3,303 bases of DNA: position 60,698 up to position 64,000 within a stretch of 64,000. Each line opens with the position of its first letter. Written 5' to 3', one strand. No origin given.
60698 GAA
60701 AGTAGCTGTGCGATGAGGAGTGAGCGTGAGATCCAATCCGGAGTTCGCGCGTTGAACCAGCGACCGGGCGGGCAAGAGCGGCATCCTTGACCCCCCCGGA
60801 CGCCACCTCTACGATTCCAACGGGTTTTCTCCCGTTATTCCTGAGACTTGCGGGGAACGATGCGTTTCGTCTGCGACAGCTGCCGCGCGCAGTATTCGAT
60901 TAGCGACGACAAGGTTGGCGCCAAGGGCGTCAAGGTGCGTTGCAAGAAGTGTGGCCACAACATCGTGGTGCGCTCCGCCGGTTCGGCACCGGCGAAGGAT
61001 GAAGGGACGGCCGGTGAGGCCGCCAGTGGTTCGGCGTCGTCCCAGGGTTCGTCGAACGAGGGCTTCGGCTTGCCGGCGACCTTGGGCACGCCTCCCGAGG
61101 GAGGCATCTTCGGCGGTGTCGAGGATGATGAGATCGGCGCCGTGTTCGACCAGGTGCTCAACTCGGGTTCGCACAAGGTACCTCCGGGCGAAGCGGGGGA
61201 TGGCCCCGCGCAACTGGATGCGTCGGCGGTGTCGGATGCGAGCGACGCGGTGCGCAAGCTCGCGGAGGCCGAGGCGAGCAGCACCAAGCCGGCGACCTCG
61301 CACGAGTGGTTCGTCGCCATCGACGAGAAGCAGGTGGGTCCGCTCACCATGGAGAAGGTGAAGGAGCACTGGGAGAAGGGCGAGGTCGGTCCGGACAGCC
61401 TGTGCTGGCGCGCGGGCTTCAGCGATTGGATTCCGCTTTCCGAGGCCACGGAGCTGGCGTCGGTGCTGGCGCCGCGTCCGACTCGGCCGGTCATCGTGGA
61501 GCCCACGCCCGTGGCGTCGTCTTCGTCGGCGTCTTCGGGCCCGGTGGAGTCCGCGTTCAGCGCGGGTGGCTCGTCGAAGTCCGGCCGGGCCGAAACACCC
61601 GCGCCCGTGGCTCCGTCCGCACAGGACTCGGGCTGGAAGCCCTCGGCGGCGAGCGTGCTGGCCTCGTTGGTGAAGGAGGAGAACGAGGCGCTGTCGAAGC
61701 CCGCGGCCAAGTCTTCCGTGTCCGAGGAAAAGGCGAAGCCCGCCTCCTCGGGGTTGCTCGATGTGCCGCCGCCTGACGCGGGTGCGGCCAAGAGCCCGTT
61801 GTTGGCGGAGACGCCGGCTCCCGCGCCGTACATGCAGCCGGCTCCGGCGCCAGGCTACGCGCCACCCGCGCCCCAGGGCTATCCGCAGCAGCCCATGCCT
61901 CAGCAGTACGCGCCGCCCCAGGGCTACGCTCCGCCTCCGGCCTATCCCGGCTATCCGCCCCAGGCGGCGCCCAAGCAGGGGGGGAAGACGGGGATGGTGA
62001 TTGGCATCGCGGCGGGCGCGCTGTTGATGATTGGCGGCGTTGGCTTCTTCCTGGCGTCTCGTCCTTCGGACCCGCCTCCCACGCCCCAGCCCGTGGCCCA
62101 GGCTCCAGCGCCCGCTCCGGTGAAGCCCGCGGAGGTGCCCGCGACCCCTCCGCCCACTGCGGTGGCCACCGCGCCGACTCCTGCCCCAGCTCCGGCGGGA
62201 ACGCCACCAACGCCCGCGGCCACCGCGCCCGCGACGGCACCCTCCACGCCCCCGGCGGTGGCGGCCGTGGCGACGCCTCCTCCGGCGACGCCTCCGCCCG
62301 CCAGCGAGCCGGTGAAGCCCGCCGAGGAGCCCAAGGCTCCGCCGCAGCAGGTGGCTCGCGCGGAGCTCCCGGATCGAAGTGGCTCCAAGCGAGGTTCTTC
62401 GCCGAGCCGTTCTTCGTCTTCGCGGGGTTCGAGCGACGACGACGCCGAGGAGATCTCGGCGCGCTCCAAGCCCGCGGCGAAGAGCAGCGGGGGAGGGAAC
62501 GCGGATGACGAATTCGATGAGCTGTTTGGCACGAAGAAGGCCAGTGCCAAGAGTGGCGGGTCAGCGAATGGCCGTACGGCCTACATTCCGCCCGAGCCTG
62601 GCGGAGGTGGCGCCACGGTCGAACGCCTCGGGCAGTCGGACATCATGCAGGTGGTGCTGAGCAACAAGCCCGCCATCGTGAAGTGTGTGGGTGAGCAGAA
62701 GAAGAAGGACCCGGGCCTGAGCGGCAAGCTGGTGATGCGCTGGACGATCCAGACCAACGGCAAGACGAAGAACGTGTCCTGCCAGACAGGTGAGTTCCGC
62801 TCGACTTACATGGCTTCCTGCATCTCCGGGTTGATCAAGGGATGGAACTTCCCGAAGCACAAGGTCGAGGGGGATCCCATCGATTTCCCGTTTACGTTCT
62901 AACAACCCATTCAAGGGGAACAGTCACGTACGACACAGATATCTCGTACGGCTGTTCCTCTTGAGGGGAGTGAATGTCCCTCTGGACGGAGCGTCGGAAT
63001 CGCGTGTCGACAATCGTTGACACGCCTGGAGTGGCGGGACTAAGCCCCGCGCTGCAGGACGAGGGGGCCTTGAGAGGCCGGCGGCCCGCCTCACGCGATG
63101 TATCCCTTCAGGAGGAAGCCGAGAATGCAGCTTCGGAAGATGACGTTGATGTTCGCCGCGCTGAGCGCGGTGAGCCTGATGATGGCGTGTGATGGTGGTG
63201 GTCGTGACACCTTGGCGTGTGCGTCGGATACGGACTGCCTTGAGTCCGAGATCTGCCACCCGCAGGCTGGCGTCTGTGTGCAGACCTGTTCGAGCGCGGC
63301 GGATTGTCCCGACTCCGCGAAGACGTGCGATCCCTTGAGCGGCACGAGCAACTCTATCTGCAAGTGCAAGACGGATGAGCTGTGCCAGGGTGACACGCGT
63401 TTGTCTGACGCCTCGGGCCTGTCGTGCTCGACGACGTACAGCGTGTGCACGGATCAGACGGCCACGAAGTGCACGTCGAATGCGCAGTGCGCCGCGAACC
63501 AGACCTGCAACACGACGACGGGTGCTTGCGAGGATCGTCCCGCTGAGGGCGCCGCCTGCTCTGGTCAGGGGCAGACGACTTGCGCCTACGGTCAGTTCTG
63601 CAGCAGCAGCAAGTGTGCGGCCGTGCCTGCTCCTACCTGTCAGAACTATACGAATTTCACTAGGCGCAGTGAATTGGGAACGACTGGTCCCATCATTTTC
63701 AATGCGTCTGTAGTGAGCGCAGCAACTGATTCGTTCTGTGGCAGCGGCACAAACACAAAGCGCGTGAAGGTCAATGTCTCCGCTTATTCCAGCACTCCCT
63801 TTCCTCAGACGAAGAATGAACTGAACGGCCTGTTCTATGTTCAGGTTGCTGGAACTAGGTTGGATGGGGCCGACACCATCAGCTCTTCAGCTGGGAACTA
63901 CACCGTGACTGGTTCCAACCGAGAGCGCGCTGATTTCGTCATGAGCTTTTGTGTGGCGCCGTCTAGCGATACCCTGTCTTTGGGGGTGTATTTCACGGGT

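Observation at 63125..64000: Cys-rich lipoprotein gene with an abrupt intragenic switch from ~70% to ~50% GC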

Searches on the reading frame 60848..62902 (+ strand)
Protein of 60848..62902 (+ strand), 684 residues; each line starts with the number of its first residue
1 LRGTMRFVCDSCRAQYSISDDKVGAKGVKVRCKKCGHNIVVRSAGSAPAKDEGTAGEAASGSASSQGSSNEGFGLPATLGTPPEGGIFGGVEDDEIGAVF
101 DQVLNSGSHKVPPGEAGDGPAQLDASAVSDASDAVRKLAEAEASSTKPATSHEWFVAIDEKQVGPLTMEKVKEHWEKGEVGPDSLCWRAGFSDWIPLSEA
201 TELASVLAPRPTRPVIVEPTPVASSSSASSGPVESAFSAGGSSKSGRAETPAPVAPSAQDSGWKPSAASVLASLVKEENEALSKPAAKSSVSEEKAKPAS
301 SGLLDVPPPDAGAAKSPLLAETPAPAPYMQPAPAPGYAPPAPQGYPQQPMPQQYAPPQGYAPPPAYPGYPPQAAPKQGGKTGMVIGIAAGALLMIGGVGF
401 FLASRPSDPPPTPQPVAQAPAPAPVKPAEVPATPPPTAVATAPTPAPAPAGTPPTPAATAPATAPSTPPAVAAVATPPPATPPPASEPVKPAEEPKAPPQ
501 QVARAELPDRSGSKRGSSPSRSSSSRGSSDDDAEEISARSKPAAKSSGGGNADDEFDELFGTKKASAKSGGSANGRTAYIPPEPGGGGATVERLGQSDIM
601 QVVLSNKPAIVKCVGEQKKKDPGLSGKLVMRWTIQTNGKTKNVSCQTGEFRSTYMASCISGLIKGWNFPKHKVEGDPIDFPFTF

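Call 8: search_protein_families(library=pfam, proteins=[window:60848-62902:+], max_evalue=1)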
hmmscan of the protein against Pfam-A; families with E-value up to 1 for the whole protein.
window:60848-62902:+ (684 aa): 5 families
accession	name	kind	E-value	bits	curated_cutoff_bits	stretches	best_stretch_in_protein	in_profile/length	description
PF14237.11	GYF_2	-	1.9e-17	63.2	25.8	1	154-203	1-50/50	GYF domain 2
PF13717.11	Zn_ribbon_4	-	4.8e-13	49.2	30.3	1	5-38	1-34/36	zinc-ribbon domain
PF13719.11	Zn_ribbon_5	-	9.6e-06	25.7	29.3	1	5-37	1-33/37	zinc-ribbon domain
PF20120.5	DUF6510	-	0.4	11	26.4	1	5-40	25-62/86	Family of unknown function (DUF6510)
PF03604.18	Zn_ribbon_RPAB4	-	0.69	10.1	24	0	9-40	3-28/32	DNA directed RNA polymerase, 7 kDa subunit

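Call 9: search_protein_families(library=ncbifam, proteins=[window:60848-62902:+], max_evalue=1)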
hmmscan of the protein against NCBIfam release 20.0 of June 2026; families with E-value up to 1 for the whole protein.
window:60848-62902:+ (684 aa): 7 families
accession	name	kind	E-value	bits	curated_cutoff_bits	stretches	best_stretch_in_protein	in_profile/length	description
NF033761.1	gliding_GltJ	equivalog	5.9e-261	868.3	450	1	5-684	1-671/671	adventurous gliding motility protein GltJ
NF033768.1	myxo_SS_tail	domain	6.3e-21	74.3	40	1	596-684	3-91/92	AgmX/PglI C-terminal domain-containing protein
TIGR02098.1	MJ0042_CXXC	domain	7.9e-14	51.1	20.9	1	5-41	1-37/38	MJ0042-type zinc finger domain-containing protein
NF033760.1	gliding_GltG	equivalog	1.5e-09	37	650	1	599-684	559-645/650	adventurous gliding motility protein GltG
NF041197.2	CxxC_Se_CxxC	equivalog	0.36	11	40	0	28-40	17-29/53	dual CXXC motif small (seleno)protein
NF041070.1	carrier_LysW_Arch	domain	0.88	9.7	75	1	5-43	1-37/57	alpha-aminoadipate/glutamate carrier protein LysW/ArgW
NF001629.0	PRK00415.1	equivalog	0.91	9.1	70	1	27-50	31-54/62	30S ribosomal protein S27e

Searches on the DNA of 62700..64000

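Call 74: search_rna_families(source=window, start=62700, end=64000, threshold=evalue, max_evalue=1)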
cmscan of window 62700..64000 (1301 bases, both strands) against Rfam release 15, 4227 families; matches with E-value up to 1: 4.
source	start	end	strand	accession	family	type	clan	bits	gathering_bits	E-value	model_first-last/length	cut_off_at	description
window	62912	62965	+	RF03751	mir-7445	Gene; miRNA;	-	29.2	79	0.0093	1-60/60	no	mir-7445 microRNA precursor family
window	62910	62963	-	RF03751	mir-7445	Gene; miRNA;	-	26.9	79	0.037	1-60/60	no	mir-7445 microRNA precursor family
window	62908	62967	+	RF02520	mir-965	Gene; miRNA;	-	21.7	43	0.18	1-76/76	no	mir-965 microRNA precursor family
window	62914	62961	-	RF04292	mir-379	Gene; miRNA;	CL00149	20.2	56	0.21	1-64/64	no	mir-379 microRNA precursor family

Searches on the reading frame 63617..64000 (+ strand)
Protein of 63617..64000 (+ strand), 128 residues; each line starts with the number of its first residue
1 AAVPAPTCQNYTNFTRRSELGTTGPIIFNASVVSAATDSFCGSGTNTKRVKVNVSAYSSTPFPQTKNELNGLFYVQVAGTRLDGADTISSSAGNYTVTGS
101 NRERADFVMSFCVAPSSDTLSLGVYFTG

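Call 58: search_protein_representatives(alignment_id=A3)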
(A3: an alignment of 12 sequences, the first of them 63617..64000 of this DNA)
Query: 12 sequences, 141 profile positions. Proteins with E-value up to 0.001 (for the whole library): 160; up to 1e-10: 114; up to 1e-30: 16. The best 150 are listed.
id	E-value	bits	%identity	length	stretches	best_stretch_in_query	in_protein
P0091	1.1e-49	184.3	-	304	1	2-141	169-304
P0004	7.0e-49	181.7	-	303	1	2-141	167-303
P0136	4.3e-41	156.4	-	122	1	21-141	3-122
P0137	5.1e-40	153.0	-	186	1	2-139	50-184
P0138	1.6e-39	151.3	-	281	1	1-140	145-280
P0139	3.6e-37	143.7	-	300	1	2-140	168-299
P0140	1.3e-36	142.0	-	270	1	2-139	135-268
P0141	2.3e-34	134.6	-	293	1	1-140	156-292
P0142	7.6e-34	132.9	-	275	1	1-139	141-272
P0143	2.5e-33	131.3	-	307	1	1-138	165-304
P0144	4.0e-33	130.6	-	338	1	6-139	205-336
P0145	7.0e-33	129.8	-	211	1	6-140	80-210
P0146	2.2e-32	128.2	-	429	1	3-140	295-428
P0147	3.3e-32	127.6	-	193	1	2-139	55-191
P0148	2.8e-31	124.6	-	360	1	3-139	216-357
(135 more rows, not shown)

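Call 67: search_solved_structures(query=A3, max_evalue=1)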
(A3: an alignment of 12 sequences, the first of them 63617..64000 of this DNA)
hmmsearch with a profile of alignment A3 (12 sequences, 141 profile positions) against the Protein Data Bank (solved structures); distinct sequences matched with E-value up to 1: 0.

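Call 82: find_related_loci(query=window:63617-64000:+, collection=viral_contigs, flank=4000)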
Query window:63617-64000:+ (128 aa) in viral_contigs; peptide patterns used: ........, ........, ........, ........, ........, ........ (x = any residue, [..] = any of these).
14 stretches matched a pattern, but none encodes a relative of the query by tblastn (E <= 1e-3).
